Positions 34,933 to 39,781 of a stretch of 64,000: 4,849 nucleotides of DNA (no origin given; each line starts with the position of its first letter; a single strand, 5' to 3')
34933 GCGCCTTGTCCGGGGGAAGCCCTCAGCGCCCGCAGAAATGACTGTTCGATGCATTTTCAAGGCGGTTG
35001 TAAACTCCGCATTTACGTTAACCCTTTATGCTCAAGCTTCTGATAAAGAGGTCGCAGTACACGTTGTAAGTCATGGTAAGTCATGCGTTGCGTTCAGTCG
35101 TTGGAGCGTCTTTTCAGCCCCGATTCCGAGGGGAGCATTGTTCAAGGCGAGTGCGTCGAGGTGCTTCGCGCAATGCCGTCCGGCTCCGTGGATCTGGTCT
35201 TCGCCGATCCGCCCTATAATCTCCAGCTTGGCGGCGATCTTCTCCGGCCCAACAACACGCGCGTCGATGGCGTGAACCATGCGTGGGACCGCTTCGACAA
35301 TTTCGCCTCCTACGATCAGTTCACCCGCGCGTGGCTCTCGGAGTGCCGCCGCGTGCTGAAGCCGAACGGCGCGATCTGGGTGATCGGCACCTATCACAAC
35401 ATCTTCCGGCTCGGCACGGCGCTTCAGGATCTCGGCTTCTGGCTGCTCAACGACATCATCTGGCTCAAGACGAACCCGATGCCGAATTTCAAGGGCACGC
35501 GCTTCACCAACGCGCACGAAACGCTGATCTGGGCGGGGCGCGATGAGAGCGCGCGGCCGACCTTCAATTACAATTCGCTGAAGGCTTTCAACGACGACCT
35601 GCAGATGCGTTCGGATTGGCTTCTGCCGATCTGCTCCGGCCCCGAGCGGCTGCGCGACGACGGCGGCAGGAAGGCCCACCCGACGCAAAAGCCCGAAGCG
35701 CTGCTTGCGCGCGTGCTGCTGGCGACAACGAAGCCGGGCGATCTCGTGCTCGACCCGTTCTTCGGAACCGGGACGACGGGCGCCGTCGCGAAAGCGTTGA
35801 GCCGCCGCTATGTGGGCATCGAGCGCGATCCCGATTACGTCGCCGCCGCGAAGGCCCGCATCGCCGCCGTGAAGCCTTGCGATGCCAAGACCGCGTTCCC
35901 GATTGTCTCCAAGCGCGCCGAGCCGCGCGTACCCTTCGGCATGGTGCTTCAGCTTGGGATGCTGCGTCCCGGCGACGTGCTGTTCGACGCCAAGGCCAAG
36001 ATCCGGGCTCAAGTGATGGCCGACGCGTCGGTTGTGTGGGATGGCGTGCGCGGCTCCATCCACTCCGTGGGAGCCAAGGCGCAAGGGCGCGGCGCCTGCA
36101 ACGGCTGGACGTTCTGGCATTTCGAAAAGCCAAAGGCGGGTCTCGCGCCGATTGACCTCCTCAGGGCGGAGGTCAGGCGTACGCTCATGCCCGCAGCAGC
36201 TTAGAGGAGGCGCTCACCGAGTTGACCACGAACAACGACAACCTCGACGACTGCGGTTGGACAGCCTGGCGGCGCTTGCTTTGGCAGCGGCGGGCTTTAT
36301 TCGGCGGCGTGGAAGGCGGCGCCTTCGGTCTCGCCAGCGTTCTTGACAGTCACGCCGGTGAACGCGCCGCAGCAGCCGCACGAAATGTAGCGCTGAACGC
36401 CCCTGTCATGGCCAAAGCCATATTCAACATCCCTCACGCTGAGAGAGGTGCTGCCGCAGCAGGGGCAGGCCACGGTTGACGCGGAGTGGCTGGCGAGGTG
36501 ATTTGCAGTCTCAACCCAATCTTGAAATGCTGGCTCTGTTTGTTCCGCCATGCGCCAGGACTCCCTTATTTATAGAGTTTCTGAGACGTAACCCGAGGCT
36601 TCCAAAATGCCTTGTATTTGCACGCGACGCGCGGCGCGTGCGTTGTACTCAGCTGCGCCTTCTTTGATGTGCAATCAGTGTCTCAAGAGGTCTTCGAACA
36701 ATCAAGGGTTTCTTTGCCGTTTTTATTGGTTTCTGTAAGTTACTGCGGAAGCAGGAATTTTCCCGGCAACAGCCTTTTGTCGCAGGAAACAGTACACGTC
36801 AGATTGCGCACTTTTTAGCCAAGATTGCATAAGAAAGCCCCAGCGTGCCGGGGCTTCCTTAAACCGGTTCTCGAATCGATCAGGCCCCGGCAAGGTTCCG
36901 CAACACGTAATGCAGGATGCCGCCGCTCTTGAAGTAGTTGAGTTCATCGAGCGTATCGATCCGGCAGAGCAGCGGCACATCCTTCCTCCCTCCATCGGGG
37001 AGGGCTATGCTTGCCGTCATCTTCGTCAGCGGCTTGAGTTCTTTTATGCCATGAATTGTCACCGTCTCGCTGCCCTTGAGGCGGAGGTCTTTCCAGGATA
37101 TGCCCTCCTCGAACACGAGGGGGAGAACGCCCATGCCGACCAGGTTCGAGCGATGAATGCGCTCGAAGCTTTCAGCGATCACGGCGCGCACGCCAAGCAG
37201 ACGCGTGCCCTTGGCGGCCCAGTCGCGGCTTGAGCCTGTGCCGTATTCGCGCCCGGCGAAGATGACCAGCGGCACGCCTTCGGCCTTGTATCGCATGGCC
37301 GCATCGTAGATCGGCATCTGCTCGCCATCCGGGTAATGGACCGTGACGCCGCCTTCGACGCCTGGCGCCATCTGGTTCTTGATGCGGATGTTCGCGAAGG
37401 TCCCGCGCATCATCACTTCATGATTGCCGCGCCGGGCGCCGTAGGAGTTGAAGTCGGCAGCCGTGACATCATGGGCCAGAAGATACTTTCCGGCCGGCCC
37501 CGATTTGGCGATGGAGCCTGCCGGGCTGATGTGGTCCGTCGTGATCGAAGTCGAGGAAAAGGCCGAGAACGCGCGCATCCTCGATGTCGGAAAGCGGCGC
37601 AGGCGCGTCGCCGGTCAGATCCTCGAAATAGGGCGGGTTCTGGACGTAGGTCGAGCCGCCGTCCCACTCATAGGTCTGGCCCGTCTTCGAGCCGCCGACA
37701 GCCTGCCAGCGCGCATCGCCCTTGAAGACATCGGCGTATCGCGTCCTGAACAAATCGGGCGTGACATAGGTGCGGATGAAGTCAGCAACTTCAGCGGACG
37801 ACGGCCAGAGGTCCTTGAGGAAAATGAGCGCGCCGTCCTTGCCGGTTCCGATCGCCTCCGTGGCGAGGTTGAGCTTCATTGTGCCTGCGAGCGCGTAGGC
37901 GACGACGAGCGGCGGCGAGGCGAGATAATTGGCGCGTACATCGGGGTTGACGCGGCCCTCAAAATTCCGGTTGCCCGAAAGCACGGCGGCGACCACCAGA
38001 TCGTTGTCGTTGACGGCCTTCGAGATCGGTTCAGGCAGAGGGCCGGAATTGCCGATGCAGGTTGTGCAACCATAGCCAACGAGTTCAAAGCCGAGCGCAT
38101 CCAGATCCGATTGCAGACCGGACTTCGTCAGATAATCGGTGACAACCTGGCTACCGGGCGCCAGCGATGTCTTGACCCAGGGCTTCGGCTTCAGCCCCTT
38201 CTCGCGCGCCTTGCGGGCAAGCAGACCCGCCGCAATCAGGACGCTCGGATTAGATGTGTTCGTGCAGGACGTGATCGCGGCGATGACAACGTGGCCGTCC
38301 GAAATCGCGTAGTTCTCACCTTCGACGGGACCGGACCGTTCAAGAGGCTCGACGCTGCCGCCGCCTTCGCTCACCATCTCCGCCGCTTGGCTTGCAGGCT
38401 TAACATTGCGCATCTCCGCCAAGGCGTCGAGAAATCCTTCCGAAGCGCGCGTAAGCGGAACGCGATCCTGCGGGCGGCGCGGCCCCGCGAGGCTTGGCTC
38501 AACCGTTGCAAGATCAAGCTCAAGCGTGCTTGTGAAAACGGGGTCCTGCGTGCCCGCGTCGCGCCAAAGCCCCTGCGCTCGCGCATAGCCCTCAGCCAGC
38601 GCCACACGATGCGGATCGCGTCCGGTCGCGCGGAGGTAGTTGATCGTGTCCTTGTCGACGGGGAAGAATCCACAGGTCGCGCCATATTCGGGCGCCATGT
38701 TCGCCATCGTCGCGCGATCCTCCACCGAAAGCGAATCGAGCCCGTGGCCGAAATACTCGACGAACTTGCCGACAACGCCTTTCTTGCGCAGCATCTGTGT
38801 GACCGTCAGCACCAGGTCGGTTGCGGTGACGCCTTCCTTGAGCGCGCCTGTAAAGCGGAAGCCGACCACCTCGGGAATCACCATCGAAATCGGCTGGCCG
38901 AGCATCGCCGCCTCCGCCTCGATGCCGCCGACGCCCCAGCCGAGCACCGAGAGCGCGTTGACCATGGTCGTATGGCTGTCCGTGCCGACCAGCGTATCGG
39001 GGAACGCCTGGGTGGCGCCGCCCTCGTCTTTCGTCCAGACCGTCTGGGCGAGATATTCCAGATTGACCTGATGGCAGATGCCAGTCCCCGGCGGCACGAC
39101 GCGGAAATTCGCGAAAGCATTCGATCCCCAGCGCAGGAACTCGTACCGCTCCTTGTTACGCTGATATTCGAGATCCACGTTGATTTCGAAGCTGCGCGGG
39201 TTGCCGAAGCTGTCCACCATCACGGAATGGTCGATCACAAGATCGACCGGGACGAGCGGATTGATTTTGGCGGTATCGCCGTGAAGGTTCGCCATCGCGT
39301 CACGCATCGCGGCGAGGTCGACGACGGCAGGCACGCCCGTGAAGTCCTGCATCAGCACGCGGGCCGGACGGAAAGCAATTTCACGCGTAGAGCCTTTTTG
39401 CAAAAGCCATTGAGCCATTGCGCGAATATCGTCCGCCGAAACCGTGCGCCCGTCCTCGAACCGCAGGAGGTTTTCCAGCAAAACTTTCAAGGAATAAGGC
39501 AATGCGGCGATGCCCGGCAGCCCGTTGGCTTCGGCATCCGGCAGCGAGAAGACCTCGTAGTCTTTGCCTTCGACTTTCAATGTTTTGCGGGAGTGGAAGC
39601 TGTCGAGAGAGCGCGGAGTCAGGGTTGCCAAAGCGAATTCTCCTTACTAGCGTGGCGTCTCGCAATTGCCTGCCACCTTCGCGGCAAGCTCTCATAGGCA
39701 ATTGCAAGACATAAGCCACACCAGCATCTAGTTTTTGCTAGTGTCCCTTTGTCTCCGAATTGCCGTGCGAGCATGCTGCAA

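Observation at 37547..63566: Every +1 frameshift in a chromosomal gene sits in a GANTC site: a CcrM methylome imprint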

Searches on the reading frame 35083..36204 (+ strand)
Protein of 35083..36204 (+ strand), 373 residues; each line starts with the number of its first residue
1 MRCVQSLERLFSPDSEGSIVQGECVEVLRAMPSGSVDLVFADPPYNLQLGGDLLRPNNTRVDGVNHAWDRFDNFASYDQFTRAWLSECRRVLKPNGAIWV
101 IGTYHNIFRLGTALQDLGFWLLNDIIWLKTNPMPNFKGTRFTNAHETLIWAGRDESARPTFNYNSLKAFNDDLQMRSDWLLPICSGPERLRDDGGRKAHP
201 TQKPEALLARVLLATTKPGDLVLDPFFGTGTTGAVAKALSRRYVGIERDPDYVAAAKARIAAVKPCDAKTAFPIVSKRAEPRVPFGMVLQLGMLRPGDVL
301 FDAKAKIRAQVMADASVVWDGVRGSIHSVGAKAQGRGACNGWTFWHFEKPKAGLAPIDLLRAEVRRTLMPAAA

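Call 38: search_protein_families(library=pfam, proteins=[window:35083-36204:+], max_evalue=0.01)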
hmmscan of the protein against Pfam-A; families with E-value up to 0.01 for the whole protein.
window:35083-36204:+ (373 aa): 7 families
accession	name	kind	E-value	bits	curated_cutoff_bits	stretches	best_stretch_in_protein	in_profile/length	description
PF01555.25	N6_N4_Mtase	-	1.4e-63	215.3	26.7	1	36-257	1-220/221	DNA methylase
PF18755.6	RAMA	-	8e-14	51.9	35.2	1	276-367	12-104/107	Restriction Enzyme Adenine Methylase Associated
PF08241.18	Methyltransf_11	-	0.00025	22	21.2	0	83-99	78-94/95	Methyltransferase domain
PF13649.12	Methyltransf_25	-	0.00073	20.6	27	0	222-264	1-45/97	Methyltransferase domain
PF01170.24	UPF0020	-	0.0014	18.8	22.3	0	209-232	17-42/197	RMKL-like, methyltransferase domain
PF03602.21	Cons_hypoth95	-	0.0045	17.1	24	0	24-49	101-127/182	Conserved hypothetical protein 95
PF08242.18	Methyltransf_12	-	0.0049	18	30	0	228-269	6-49/98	Methyltransferase domain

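Call 46: find_encoding_contigs(protein=window:35083-36204:+, flank=2000, max_places=5)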
Protein window:35083-36204:+ (373 aa): no gene with exactly this product is on record in the collection.

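Call 59: search_solved_structures(query=window:35083-36204:+, max_evalue=1e-10)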
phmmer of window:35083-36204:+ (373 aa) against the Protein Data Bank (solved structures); distinct sequences matched with E-value up to 1e-10: 12.
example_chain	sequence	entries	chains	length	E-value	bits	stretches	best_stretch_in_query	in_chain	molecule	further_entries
6pbd_A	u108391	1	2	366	1.1e-155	521.3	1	18-366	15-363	Modification methylase CcrMI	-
5hek_A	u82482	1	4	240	2.1e-28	102.4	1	34-260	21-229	Adenine specific DNA methyltransferase (DpnA)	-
5hfj_A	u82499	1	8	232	2.1e-28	102.4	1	34-260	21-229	Adenine specific DNA methyltransferase (DpnA)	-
1g60_A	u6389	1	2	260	1.5e-21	79.9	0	194-256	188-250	Adenine-specific Methyltransferase MboIIA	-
8urk_A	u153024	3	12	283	5.6e-21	78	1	31-263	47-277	Methyltransferase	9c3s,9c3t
9c3u_A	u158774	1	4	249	9e-21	77.3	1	31-262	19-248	Methyltransferase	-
8s9m_A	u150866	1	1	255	2.1e-15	59.6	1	23-263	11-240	DNA cytosine-N4 methyltransferase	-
8s9n_A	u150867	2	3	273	2.4e-15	59.4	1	23-263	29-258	DNA cytosine-N4 methyltransferase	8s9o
1eg2_A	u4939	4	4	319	4.7e-15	58.5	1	23-250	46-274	MODIFICATION METHYLASE RSRI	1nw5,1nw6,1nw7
1nw8_A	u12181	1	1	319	1.9e-14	56.5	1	23-250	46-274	MODIFICATION METHYLASE RSRI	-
1boo_A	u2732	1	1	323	3e-14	55.8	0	195-260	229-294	PROTEIN (N-4 CYTOSINE-SPECIFIC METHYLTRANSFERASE PVU II)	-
2zie_A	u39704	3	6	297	1.6e-11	46.8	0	196-265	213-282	Putative modification methylase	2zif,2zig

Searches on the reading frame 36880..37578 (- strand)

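Call 35: search_protein_families(library=pfam, proteins=[window:36880-37578:-], max_evalue=0.01)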
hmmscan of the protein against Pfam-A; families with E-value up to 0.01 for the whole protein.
window:36880-37578:- (232 aa): 1 family
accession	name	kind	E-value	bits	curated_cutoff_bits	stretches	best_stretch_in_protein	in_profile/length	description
PF00694.25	Aconitase_C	-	3.8e-45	153.9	22.8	1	31-158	3-130/131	Aconitase C-terminal domain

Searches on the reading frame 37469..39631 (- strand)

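Call 35: search_protein_families(library=pfam, proteins=[window:37469-39631:-], max_evalue=0.01)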
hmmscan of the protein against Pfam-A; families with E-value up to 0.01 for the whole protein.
window:37469-39631:- (720 aa): 1 family
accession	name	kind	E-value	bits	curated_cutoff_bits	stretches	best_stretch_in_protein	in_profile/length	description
PF00330.25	Aconitase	-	2.6e-171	571.1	28.7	1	82-583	14-463/463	Aconitase family (aconitate hydratase)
